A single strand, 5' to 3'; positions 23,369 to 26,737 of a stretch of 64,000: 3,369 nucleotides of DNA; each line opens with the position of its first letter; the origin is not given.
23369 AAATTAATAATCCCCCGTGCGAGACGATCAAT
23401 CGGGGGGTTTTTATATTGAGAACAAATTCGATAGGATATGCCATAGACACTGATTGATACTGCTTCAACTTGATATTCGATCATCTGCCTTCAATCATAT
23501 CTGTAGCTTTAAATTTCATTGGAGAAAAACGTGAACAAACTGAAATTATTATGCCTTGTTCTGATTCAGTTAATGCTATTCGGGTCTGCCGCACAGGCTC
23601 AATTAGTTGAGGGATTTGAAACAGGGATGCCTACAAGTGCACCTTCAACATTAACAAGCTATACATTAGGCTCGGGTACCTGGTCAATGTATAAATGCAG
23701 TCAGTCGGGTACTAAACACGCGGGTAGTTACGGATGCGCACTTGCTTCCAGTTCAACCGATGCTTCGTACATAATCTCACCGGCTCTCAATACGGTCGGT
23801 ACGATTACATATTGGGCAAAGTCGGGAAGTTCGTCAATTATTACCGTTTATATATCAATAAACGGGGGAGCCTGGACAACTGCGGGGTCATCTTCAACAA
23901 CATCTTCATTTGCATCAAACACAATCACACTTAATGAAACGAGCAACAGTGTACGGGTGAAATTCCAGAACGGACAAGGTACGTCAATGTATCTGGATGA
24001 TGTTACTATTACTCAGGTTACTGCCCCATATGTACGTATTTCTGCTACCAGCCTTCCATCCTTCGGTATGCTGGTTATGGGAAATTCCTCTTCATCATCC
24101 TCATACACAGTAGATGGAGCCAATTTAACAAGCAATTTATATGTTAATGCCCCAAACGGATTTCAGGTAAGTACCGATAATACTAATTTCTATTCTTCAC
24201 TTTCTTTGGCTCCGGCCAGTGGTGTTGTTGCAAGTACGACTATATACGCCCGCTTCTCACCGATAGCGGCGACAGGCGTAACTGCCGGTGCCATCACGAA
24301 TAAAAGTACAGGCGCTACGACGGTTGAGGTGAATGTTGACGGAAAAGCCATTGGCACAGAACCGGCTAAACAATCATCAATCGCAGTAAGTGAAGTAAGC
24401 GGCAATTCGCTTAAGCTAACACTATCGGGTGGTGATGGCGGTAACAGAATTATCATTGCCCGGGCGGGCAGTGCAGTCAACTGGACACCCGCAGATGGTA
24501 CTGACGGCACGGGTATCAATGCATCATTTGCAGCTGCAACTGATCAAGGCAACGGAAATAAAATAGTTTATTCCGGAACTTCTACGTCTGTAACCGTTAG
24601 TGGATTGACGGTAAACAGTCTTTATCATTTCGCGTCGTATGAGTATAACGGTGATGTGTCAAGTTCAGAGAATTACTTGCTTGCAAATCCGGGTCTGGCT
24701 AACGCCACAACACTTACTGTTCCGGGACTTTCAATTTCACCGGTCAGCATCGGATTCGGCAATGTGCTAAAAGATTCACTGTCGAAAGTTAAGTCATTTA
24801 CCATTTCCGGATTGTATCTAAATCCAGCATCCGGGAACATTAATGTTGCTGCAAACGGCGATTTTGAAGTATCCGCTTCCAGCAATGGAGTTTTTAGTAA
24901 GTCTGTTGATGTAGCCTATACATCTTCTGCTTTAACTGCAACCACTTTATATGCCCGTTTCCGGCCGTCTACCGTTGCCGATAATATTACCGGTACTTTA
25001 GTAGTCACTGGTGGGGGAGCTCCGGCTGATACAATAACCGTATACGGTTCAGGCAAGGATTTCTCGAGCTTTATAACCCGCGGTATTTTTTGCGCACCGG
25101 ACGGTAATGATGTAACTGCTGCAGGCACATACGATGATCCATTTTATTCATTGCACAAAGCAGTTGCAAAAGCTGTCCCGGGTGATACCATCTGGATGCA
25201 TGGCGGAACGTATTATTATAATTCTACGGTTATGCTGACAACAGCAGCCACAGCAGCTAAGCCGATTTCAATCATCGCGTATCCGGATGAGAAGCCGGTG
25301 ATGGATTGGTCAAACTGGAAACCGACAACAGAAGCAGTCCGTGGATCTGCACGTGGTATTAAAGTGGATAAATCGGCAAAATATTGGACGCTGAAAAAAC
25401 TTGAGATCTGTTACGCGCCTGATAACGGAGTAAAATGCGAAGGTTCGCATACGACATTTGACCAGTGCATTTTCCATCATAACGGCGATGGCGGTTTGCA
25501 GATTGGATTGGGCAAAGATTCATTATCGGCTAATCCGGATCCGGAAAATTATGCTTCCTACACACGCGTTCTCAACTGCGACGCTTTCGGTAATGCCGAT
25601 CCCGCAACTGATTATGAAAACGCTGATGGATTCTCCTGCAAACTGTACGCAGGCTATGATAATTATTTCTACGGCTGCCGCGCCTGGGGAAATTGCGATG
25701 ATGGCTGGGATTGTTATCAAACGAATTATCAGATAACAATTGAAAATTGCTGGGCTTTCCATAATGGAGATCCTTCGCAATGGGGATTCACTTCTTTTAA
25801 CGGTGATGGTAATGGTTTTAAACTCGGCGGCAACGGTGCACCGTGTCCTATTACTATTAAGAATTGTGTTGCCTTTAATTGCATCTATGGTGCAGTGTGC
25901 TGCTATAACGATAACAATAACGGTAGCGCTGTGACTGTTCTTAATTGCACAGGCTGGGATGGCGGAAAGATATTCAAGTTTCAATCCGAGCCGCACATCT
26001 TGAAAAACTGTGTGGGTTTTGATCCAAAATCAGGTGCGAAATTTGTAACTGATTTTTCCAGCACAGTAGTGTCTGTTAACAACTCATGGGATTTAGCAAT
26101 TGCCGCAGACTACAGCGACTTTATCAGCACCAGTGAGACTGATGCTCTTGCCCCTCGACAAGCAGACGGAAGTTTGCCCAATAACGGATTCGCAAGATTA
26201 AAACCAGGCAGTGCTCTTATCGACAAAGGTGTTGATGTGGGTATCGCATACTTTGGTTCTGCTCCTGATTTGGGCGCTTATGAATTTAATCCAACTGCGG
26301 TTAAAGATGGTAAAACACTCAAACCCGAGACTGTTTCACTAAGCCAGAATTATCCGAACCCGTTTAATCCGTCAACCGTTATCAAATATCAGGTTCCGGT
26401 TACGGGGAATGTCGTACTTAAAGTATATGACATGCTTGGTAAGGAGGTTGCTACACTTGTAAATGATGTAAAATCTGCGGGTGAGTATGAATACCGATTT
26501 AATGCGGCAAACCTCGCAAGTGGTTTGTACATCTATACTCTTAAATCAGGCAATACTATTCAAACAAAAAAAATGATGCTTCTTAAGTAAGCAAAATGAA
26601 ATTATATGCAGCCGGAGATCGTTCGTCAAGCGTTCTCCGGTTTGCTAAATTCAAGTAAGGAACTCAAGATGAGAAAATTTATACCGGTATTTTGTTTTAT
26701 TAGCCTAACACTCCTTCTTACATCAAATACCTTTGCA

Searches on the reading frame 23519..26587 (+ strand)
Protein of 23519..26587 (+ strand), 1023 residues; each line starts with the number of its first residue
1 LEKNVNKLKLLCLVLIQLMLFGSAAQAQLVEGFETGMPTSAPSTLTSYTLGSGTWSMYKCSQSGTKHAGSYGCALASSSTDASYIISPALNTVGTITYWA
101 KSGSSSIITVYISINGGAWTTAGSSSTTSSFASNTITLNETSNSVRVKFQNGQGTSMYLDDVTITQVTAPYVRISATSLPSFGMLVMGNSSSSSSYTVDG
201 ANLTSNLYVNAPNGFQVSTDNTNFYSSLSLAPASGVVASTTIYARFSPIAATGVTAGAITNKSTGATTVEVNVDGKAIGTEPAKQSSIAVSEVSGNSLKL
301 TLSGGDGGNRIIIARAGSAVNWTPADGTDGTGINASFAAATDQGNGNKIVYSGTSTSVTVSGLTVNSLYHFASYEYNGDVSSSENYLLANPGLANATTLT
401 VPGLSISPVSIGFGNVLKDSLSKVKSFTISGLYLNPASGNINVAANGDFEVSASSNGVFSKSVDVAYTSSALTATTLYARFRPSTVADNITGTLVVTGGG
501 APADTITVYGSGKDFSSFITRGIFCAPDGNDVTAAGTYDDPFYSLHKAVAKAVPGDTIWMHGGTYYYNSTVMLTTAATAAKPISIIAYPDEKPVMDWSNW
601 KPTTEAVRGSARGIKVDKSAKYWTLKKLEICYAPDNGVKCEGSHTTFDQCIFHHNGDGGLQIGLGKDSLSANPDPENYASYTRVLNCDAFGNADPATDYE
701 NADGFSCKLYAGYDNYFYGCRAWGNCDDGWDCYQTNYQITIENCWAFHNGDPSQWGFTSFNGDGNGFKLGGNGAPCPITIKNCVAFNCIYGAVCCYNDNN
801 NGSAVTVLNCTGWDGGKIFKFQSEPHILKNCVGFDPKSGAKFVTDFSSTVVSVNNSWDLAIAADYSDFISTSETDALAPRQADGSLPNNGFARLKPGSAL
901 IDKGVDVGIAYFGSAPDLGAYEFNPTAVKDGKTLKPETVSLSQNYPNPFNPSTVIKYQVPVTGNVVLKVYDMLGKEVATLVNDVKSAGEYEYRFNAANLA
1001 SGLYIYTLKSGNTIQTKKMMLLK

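Call 4: search_protein_families(library=pfam, proteins=[window:23519-26587:+], max_evalue=0.1)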
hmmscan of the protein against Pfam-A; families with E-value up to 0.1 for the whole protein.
window:23519-26587:+ (1023 aa): 6 families
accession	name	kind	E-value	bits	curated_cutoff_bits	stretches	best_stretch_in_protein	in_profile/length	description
PF22842.2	Pel9A-like_beta_helix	-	1.3e-12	47.8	25.2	2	680-774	174-276/370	Pel9A-like, right handed beta helix region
PF18962.6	Por_Secre_tail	-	7.1e-10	39.5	27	1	945-1020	2-74/75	Secretion system C-terminal sorting domain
PF13860.13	FlgD_ig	-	0.044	14.2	27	1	964-1010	24-75/79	FlgD Ig-like domain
PF21461.3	HL_N-beta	-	0.047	13.9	27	0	254-282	26-54/57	Hyaluronate lyase, N-terminal beta-sheet domain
PF16380.10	BT_4170-like_C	-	0.062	13.5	30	0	853-904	8-59/142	Rhamnogalacturonan lyase BT_4170-like, C-terminal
PF00041.27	fn3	-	0.069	13.8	25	0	319-379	17-72/84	Fibronectin type III domain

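Call 6: search_protein_families(library=ncbifam, proteins=[window:23519-26587:+], max_evalue=1)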
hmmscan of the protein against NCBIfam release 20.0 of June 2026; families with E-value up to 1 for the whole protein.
window:23519-26587:+ (1023 aa): 7 families
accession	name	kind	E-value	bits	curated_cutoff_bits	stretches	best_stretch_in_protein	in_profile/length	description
NF041899.1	pec_ly_PelN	equivalog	2.5e-42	145.2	740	1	524-923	29-436/437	pectate lyase PelN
TIGR04183.1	Por_Secre_tail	domain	1.9e-11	43.8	23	1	945-1020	2-70/72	T9SS type A sorting domain-containing protein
NF038113.1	T9SSA_dep_M36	equivalog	1.6e-10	39.9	885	1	942-1021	793-868/869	T9SS-dependent M36 family metallopeptidase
NF052323.1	T9SSA_dep_M6i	equivalog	3e-08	32.1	600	1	944-1012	960-1028/1043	T9SS-dependent M6-like inactivated metalloprotease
NF050177.1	TapA_OM_Porphy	equivalog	0.00025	19.9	500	1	944-1020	473-542/544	TapA/TapC family T9SS-dependent outer membrane protein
NF041518.1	choice_anch_Q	domain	0.015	15.6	25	1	892-924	17-58/58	choice-of-anchor Q domain-containing protein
NF050092.1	BtaManbiosPhlase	equivalog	0.079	11.9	550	1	511-561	169-220/351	BtaManbiosPhlase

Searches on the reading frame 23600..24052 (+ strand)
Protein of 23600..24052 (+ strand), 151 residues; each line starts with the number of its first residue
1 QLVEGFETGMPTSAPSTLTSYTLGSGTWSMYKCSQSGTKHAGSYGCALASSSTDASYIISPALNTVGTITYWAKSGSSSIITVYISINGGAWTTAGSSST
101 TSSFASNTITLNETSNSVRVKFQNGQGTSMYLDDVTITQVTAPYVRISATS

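Call 5: search_protein_families(library=pfam, proteins=[window:23606-24050:+], max_evalue=10)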
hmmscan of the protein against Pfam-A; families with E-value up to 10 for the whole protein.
window:23606-24050:+ (148 aa): 3 families
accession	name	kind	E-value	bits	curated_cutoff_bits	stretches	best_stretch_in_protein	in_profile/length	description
PF22633.2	F5_F8_type_C_2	-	0.022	15.8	27.8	1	70-113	39-85/91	NedA-like, galactose-binding domain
PF00754.31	F5_F8_type_C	-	0.47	11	28.2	1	66-122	50-114/127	F5/8 type C domain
PF23705.1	RxLR_effector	-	3.6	8.6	27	1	35-77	23-65/95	RxLR effector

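Call 43: find_homologous_proteins(query=window:23600-24052:+, max_evalue=0.001)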
Query window:23600-24052:+ (151 aa): 1 proteins with E <= 0.001 among 74 candidates.
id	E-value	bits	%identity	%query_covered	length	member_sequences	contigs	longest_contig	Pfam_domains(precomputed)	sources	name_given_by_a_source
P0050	3.3e-7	48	40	60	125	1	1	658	-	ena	-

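Call 69: predict_structure(alignment_id=A6)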
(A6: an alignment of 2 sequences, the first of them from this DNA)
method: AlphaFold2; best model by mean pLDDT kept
length: 147 residues; sequences in the alignment: 2
mean_pLDDT: 60.9   pTM: 0.61
mean pLDDT of the five models: 60.9, 59.6, 52.6, 51.1, 50.2
residues with pLDDT >= 90: 0; 70-90: 39; 50-70: 83; < 50: 25
segments of 3 or more residues with pLDDT < 50: 1-13, 39-43, 141-147
pLDDT, mean of each block of 10 residues (from residue 1): 32 54 58 56 57 58 64 70 76 80 72 66 65 60 38
secondary structure, 60 per line:
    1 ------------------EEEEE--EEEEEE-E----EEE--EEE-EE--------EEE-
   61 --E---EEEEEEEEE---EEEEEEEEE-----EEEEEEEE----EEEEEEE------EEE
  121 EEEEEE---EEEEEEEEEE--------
elements in order: E19-23 E26-31 E38-40 E43-45 E57-59 E67-75 E79-87 E93-100 E105-111 E118-126 E130-139

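Call 71: fold_search(model_id=the predicted structure, library=pdb)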
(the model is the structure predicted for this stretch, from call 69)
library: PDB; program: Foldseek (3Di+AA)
matches with E <= 10: 1404; with E <= 0.001: 29
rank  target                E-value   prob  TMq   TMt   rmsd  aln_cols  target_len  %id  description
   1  1gu3_A                5.8e-06  1.00  0.53  0.55   4.3       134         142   20  CBM4 structure and function (released 2002-09-26)
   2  4bj0_A                1.2e-05  1.00  0.51  0.46   8.0       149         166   12  Xyloglucan binding module (CBM4-2 X2-L110F) in complex with branched xyloses (released 2014-04-23)
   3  1ulo                  2.8e-05  1.00  0.54  0.52   4.2       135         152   19  N-TERMINAL CELLULOSE-BINDING DOMAIN FROM CELLULOMONAS FIMI BETA-1,4-GLUCANASE C, NMR, MINIMIZED AVERAGE STRUCTURE (released 1997-04-01)
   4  3jxs_A                2.9e-05  1.00  0.52  0.47   8.0       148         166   11  Crystal structure of XG34, an evolved xyloglucan binding CBM (released 2009-10-27)
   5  2y64_A                3.6e-05  1.00  0.53  0.47   5.7       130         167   12  Xylopentaose binding mutated (X-2 L110F) CBM4-2 Carbohydrate Binding Module from a Thermostable Rhodothermus marinus X (released 2012-03-07)
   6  1gui_A                7.0e-05  1.00  0.56  0.54   3.9       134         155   22  CBM4 structure and function (released 2002-09-26)
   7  1wky                  7.0e-05  1.00  0.52  0.20   4.2       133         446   17  Crystal structure of alkaline mannanase from Bacillus sp. strain JAMB-602: catalytic domain and its Carbohydrate Binding (released 2005-06-15)
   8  2y6k_A                8.2e-05  1.00  0.52  0.47   7.7       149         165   11  Xylotetraose bound to X-2 engineered mutated CBM4-2 Carbohydrate Binding Module from a Thermostable Rhodothermus marin (released 2012-03-07)
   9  2y6j                  1.0e-04  1.00  0.50  0.45   5.9       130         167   11  X-2 engineered mutated CBM4-2 Carbohydrate Binding Module from a Thermostable Rhodothermus marinus Xylanase (released 2012-03-07)
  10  3m1h_B                1.5e-04  1.00  0.56  0.48   5.2       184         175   18  Crystal Structure Analysis of the K3 Cleaved Adhesin Domain of Lys-gingipain (Kgp) from Porphyromonas gingivalis w83 (released 2011-03-23)
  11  3m1h_D                1.5e-04  1.00  0.55  0.47   4.4       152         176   19  Crystal Structure Analysis of the K3 Cleaved Adhesin Domain of Lys-gingipain (Kgp) from Porphyromonas gingivalis w83 (released 2011-03-23)
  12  1w8z_B                2.1e-04  1.00  0.55  0.58   5.3       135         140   10  CBM29-2 mutant K85A: Probing the Mechanism of Ligand Recognition by Family 29 Carbohydrate Binding Modules (released 2005-03-22)
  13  1k42_MODEL_1_A        2.4e-04  1.00  0.54  0.48   4.4       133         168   10  The Solution Structure of the CBM4-2 Carbohydrate Binding Module from a Thermostable Rhodothermus marinus Xyla (released 2002-05-29)
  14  3m1h_A                2.7e-04  1.00  0.57  0.49   5.0       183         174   18  Crystal Structure Analysis of the K3 Cleaved Adhesin Domain of Lys-gingipain (Kgp) from Porphyromonas gingivalis w83 (released 2011-03-23)
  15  3p6b_A                3.3e-04  1.00  0.49  0.40   4.9       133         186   16  The crystal structure of CelK CBM4 from Clostridium thermocellum (released 2011-08-24)
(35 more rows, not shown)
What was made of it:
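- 23600..24019 (+): Different head of gene B, on the same stalk. Low-confidence model (pLDDT 61) that matches CBM4, CBM29 and gingipain adhesin folds (calls 69, 71).
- Closest known: Jelly-roll adhesin modules of T9SS cargo. Same: Gene B's head matches K2/K3 and CBM4 structurally, at low model confidence (call 71).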
